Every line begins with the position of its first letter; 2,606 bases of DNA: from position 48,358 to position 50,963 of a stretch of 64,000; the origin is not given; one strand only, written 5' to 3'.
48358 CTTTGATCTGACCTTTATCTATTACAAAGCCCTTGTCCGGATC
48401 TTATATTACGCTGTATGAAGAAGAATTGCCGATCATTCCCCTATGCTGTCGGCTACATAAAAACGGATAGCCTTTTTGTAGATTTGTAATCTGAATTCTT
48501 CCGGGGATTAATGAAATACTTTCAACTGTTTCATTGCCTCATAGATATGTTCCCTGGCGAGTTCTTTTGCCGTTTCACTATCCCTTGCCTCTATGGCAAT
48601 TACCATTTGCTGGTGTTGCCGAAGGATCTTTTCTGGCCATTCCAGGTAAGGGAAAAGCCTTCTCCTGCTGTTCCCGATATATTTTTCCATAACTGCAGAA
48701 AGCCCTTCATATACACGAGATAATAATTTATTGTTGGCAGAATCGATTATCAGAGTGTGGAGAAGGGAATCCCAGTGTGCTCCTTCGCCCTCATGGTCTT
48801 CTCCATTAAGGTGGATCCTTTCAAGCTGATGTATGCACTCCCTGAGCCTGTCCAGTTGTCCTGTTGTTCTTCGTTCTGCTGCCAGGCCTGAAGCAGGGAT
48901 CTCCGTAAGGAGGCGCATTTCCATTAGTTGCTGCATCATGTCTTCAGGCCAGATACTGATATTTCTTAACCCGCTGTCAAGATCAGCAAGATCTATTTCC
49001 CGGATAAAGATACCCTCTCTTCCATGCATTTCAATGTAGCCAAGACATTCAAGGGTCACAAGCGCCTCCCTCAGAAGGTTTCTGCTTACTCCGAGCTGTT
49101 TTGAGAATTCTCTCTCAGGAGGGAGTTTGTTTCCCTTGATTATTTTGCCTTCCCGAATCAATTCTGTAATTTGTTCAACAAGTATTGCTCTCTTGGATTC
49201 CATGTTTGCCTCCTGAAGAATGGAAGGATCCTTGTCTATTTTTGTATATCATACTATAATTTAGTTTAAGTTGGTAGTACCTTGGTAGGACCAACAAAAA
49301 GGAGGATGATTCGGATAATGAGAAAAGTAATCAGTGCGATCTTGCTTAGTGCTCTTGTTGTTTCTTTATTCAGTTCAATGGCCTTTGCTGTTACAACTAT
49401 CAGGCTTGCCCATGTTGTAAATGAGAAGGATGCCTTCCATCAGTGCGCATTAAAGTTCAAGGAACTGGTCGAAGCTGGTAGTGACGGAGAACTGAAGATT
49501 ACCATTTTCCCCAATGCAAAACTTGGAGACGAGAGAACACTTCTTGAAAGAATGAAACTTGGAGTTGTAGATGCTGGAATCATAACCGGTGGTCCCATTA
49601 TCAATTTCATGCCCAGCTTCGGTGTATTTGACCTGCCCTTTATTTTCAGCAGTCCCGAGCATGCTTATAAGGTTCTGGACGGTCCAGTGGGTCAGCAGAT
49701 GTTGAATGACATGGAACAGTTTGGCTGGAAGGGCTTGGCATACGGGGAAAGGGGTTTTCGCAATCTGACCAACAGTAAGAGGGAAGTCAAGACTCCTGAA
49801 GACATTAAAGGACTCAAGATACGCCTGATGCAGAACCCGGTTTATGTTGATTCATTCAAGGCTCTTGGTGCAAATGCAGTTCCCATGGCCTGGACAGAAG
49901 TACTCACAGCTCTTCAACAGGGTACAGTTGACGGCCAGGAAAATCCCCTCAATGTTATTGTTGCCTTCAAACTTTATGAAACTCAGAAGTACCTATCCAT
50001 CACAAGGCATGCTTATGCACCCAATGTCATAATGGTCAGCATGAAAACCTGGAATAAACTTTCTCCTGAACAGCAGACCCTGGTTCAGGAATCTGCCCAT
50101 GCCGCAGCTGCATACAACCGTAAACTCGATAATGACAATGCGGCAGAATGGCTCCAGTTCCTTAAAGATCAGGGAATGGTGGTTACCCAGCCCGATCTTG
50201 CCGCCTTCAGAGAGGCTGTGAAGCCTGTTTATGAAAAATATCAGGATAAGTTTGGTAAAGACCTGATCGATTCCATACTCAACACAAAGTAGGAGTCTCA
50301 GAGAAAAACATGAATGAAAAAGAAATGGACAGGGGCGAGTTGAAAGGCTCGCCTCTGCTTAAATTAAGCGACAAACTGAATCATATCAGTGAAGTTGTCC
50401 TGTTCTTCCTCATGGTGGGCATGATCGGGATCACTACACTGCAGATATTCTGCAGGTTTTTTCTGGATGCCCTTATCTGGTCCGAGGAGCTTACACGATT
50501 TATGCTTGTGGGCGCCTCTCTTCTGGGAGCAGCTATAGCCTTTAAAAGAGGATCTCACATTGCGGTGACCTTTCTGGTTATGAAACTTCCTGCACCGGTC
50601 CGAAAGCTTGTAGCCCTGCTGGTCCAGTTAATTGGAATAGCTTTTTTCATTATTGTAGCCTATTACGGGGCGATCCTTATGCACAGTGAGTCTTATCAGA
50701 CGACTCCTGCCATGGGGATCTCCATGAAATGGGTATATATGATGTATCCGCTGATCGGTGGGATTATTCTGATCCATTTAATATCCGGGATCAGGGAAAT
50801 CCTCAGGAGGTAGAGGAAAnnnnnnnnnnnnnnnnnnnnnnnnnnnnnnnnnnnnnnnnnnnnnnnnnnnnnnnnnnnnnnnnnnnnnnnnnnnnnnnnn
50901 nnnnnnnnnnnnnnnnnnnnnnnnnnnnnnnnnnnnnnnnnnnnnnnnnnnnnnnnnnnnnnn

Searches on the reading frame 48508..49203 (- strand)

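Call 36: search_protein_families(library=pfam, proteins=[window:48508-49203:-], max_evalue=0.00001)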
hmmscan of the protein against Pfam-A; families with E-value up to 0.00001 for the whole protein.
window:48508-49203:- (231 aa): 2 families
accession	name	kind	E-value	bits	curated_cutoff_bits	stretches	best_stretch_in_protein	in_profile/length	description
PF07729.17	FCD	-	1.9e-21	77.2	24.3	1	92-220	1-123/125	FCD domain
PF00392.27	GntR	-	2.8e-14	53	27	1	9-67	6-64/64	Bacterial regulatory proteins, gntR family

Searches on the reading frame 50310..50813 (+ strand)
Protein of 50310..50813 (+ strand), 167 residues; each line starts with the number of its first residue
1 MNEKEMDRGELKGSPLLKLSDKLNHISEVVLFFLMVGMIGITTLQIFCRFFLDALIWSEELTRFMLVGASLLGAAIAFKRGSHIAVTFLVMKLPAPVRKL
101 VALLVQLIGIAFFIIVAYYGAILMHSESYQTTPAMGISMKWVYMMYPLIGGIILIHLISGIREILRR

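Call 36: search_protein_families(library=pfam, proteins=[window:50310-50813:+], max_evalue=0.00001)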
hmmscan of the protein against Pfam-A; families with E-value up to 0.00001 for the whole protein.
window:50310-50813:+ (167 aa): 1 family
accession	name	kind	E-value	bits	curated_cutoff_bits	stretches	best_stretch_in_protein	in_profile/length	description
PF04290.18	DctQ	-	1.3e-32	113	28.3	1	38-166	1-131/132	Tripartite ATP-independent periplasmic transporters, DctQ component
